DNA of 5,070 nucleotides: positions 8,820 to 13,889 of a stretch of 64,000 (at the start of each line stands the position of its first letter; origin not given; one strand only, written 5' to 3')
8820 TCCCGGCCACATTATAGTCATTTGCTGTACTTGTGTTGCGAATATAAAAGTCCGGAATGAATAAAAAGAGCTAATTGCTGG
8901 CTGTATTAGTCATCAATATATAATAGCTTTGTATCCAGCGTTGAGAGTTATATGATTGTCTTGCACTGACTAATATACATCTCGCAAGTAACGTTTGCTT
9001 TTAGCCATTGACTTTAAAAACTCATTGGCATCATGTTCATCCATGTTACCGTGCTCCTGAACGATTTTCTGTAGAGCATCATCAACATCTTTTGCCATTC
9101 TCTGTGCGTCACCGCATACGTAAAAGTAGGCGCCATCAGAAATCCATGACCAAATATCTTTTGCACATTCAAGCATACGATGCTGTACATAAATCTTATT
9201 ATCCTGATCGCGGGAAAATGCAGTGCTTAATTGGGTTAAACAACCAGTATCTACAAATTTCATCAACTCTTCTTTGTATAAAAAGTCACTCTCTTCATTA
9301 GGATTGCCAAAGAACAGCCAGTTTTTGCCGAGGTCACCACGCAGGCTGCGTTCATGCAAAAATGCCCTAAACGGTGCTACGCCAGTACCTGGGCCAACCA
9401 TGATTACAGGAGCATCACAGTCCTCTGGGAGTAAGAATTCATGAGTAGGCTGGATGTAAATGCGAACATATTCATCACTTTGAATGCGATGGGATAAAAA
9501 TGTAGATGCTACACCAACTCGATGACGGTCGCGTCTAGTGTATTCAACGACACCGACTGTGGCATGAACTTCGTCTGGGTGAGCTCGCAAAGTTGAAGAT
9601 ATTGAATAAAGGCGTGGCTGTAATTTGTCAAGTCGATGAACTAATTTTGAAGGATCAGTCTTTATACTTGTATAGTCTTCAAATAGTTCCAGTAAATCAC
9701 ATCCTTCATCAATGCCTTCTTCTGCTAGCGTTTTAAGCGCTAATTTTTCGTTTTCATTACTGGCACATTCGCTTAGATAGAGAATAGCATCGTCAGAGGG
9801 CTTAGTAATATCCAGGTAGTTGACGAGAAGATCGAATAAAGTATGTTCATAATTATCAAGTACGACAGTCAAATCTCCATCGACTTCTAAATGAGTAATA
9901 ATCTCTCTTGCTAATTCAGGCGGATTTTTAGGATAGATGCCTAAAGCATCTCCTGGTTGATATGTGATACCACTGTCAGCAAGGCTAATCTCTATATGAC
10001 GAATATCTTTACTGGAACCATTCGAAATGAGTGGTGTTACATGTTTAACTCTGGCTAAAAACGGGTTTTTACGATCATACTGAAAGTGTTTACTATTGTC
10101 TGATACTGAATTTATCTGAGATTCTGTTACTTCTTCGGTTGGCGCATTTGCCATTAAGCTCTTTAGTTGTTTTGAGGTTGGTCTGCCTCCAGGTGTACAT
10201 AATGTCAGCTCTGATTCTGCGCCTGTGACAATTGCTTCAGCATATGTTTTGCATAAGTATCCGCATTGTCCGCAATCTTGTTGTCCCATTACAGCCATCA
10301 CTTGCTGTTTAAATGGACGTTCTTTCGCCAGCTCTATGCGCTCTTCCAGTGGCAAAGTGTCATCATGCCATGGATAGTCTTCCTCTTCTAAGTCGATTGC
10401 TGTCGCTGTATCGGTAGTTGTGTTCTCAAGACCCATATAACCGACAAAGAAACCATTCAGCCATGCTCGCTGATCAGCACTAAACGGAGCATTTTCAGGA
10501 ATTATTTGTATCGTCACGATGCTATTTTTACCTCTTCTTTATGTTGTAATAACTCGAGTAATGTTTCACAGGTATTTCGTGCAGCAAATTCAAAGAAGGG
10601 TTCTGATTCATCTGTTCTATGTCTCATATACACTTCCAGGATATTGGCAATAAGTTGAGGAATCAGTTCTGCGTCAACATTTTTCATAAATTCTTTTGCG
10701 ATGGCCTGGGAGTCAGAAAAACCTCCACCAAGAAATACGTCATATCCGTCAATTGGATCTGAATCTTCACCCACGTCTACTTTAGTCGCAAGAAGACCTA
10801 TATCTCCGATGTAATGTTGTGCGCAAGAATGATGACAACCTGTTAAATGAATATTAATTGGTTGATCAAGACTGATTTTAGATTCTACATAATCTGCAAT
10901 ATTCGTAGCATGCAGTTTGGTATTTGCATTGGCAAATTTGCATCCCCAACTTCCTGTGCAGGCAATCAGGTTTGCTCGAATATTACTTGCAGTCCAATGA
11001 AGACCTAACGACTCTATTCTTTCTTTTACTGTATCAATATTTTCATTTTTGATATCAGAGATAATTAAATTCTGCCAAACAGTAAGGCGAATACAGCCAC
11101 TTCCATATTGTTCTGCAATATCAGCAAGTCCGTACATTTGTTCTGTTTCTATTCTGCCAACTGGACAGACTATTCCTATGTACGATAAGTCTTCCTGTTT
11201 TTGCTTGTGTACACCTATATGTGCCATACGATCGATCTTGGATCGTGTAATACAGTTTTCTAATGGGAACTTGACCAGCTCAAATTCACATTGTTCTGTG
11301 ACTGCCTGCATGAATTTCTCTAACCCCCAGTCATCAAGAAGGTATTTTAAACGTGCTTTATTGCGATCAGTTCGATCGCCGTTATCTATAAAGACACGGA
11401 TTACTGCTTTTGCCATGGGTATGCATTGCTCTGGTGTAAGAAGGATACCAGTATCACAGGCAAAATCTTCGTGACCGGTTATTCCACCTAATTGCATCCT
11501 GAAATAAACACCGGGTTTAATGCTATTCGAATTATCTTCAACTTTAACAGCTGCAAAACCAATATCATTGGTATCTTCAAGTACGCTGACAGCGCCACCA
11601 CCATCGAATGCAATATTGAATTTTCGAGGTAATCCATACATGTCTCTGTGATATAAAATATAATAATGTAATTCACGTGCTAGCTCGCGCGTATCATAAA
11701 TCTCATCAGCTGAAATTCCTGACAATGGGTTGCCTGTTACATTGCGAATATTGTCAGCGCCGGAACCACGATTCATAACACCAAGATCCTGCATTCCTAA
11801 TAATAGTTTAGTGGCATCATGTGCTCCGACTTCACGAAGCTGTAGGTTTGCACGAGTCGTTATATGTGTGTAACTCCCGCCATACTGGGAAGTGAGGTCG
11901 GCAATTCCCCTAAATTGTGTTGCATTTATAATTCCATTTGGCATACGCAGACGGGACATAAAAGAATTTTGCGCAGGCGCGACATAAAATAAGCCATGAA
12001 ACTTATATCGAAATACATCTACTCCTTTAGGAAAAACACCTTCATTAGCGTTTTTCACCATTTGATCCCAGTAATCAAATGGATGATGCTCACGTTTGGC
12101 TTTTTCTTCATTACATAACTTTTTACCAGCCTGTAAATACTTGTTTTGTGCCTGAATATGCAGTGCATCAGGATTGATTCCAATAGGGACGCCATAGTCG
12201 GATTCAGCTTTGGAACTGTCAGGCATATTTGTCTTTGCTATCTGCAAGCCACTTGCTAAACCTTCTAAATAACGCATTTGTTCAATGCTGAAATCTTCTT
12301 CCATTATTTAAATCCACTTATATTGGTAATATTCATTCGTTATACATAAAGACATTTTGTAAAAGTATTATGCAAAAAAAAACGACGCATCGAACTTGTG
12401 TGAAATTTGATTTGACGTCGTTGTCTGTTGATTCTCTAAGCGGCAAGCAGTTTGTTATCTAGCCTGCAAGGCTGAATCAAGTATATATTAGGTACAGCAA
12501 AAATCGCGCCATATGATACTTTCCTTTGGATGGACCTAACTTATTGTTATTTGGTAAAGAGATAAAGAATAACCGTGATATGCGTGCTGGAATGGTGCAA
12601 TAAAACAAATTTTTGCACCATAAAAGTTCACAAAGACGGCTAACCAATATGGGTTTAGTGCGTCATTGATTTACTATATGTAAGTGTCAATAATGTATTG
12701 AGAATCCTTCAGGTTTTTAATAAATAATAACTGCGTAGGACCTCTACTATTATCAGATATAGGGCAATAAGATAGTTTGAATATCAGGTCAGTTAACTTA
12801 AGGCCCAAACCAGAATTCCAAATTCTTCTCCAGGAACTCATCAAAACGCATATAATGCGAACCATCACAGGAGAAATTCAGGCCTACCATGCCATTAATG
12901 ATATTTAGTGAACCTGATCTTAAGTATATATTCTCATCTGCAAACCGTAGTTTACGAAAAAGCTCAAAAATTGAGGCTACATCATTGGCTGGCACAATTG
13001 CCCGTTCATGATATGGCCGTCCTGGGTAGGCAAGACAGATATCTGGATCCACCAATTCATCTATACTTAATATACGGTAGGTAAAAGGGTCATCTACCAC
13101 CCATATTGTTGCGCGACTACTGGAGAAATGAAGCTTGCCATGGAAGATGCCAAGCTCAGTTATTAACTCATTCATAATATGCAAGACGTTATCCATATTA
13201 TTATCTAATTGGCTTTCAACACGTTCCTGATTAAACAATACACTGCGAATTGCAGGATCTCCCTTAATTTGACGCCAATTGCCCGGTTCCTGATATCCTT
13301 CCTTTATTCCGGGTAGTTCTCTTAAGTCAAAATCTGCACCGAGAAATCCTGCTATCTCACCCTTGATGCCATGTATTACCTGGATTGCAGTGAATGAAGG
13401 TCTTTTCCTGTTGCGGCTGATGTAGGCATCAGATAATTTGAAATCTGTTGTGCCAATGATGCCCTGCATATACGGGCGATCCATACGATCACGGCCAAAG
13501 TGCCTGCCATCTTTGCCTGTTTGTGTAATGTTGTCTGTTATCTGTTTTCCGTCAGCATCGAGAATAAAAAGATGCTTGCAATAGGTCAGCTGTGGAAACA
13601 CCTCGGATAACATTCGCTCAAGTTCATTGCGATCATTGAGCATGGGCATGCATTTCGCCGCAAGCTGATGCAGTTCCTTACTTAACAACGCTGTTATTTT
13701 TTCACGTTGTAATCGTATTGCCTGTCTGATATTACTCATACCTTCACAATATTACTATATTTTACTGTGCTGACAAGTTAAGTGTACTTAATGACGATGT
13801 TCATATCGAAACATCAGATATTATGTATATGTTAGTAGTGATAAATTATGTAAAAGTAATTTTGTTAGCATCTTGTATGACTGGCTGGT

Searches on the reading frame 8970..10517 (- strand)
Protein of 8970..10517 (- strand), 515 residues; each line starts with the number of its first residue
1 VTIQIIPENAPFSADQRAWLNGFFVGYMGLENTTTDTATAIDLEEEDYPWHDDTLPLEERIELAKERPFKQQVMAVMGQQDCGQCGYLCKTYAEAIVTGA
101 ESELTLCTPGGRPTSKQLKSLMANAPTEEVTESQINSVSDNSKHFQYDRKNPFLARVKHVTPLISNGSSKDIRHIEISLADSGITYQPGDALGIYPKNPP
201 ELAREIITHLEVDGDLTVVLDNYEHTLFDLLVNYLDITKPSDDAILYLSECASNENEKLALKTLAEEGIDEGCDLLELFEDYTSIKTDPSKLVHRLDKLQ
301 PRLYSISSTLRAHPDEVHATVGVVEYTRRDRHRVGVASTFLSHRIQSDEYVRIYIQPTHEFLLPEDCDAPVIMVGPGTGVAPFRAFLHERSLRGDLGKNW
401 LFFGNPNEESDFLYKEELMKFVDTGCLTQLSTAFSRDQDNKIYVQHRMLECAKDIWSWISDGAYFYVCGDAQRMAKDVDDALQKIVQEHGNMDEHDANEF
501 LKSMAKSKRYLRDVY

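Call 8: search_protein_families(library=pfam, proteins=[window:8970-10517:-])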
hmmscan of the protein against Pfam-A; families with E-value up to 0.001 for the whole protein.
window:8970-10517:- (515 aa): 3 families
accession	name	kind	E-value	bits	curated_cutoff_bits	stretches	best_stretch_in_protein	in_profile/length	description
PF00667.26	FAD_binding_1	-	1.1e-36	127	32.3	1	148-340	4-222/222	FAD binding domain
PF00175.26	NAD_binding_1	-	1.1e-16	61.8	22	1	373-479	1-108/109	Oxidoreductase NAD-binding domain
PF04060.18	FeS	-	3.3e-05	23.9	23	1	81-109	5-33/33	Putative Fe-S cluster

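Call 12: search_protein_families(library=ncbifam, proteins=[window:8970-10517:-])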
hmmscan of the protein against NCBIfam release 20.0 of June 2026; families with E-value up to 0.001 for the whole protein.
window:8970-10517:- (515 aa): 18 families
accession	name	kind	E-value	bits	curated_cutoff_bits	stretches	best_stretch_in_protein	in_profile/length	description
NF004859.0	PRK06214.1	equivalog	2.2e-188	627.3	432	1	3-515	10-539/539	sulfite reductase subunit alpha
TIGR01931.1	cysJ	equivalog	1.4e-127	426.8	668.15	1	122-515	203-597/597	assimilatory sulfite reductase (NADPH) flavoprotein subunit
NF008197.0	PRK10953.1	equivalog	2e-111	373.2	838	1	122-515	206-601/601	NADPH-dependent assimilatory sulfite reductase flavoprotein subunit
NF058510.1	bifunc_CpcD_PetH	exception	5.6e-37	127.4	635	2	301-515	180-405/405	bifunctional rod-capping linker CpcD/ferredoxin--NADP reductase PetH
NF045929.1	FNRPetHCyano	equivalog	2.7e-35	122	600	2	302-515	185-411/411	ferredoxin--NADP reductase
TIGR03224.1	benzo_boxA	equivalog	8e-20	71.1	459.2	1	302-492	199-392/411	benzoyl-CoA 2,3-epoxidase subunit BoxA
NF003475.0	PRK05113.1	equivalog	7.7e-11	42.2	203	1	65-132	32-98/190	electron transport complex subunit RsxB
TIGR01944.1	rnfB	subfamily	9.6e-11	41.6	68.7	1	63-128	30-94/190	RnfABCDGE type electron transport complex subunit B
NF009805.0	PRK13289.1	equivalog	1.3e-07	31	432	1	298-484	202-379/399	NO-inducible flavohemoprotein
NF006446.0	PRK08764.1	equivalog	8.1e-06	25.8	220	1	73-123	12-62/139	Rnf electron transport complex subunit RnfB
NF005415.0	PRK06991.1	equivalog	8.9e-06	25.5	281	1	71-124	9-62/284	electron transport complex subunit RsxB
NF005503.0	PRK07118.1-2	equivalog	9.1e-06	25.1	252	1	64-127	29-93/292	RnfABCDGE type electron transport complex subunit B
NF040810.1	BenC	equivalog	1.7e-05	24.2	430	1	334-483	173-316/333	benzoate 1,2-dioxygenase electron transfer component BenC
NF005504.0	PRK07118.1-3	equivalog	3.2e-05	23.4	437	1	65-127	32-95/293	Fe-S cluster domain-containing protein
NF040830.1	sulfhyd_ShyC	equivalog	0.00013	21.2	600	1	333-427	74-166/288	NAD(P)-dependent hydrogenase/sulfhydrogenase 2 subunit gamma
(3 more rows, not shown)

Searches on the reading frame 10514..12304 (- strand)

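Call 8: search_protein_families(library=pfam, proteins=[window:10514-12304:-])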
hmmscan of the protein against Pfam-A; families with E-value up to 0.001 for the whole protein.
window:10514-12304:- (596 aa): 2 families
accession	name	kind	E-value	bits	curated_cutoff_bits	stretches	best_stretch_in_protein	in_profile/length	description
PF01077.27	NIR_SIR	-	2.7e-51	173.6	27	2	183-340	2-155/158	Nitrite and sulphite reductase 4Fe-4S domain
PF03460.22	NIR_SIR_ferr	-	9.1e-38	128.3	24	2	366-432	1-68/69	Nitrite/Sulfite reductase ferredoxin-like half domain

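Call 12: search_protein_families(library=ncbifam, proteins=[window:10514-12304:-])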
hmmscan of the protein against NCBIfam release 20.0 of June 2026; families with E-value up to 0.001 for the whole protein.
window:10514-12304:- (596 aa): 10 families
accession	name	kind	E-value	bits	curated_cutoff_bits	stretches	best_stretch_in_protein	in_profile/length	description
NF007126.0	PRK09567.1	equivalog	1.8e-271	901.5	523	1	1-591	3-592/595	NirA family protein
NF007125.0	PRK09566.1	equivalog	1.2e-111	373.7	594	1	55-556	4-502/513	ferredoxin--nitrite reductase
TIGR02435.1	CobG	equivalog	4.4e-106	355.1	234.8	1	104-509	7-386/388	precorrin-3B synthase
NF010029.0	PRK13504.1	equivalog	1.9e-53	181.7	457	2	225-579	215-563/575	NADPH-dependent assimilatory sulfite reductase hemoprotein subunit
TIGR02041.1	CysI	equivalog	3.1e-42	144.8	756.55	1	113-577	60-538/541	assimilatory sulfite reductase (NADPH) hemoprotein subunit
TIGR02042.1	sir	equivalog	4.2e-35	120.9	731.5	1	224-586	222-578/581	sulfite reductase, ferredoxin dependent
TIGR02912.1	sulfite_red_C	equivalog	1e-20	74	324.1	2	372-506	19-160/314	sulfite reductase subunit C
TIGR02374.1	nitri_red_nirB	equivalog_domain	2.3e-14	52.8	578.35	1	365-561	552-737/794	nitrite reductase large subunit NirB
TIGR02064.1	dsrA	equivalog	1.8e-10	40.2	392.85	1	357-507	65-222/402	dissimilatory-type sulfite reductase subunit alpha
TIGR02066.1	dsrB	equivalog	2.5e-09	36.6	341.5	1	384-506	40-167/341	dissimilatory-type sulfite reductase subunit beta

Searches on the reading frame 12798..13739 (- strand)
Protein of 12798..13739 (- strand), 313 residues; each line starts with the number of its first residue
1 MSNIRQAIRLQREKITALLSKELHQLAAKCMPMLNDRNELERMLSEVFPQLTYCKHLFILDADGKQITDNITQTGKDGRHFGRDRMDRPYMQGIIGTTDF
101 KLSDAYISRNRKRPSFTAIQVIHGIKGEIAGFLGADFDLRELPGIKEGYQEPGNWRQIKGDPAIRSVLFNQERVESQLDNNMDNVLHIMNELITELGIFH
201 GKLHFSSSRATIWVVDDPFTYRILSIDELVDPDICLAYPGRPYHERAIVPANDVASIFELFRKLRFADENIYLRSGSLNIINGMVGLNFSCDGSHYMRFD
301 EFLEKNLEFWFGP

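Call 8: search_protein_families(library=pfam, proteins=[window:12798-13739:-])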
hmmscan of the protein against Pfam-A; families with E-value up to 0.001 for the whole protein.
window:12798-13739:- (313 aa): 1 family
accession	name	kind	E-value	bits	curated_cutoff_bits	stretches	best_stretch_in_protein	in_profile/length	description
PF02743.24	dCache_1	-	0.00028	20.9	45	0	57-142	71-155/240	Cache domain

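Call 12: search_protein_families(library=ncbifam, proteins=[window:12798-13739:-])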
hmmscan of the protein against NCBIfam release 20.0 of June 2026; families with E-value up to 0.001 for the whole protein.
window:12798-13739:- (313 aa): 0 families
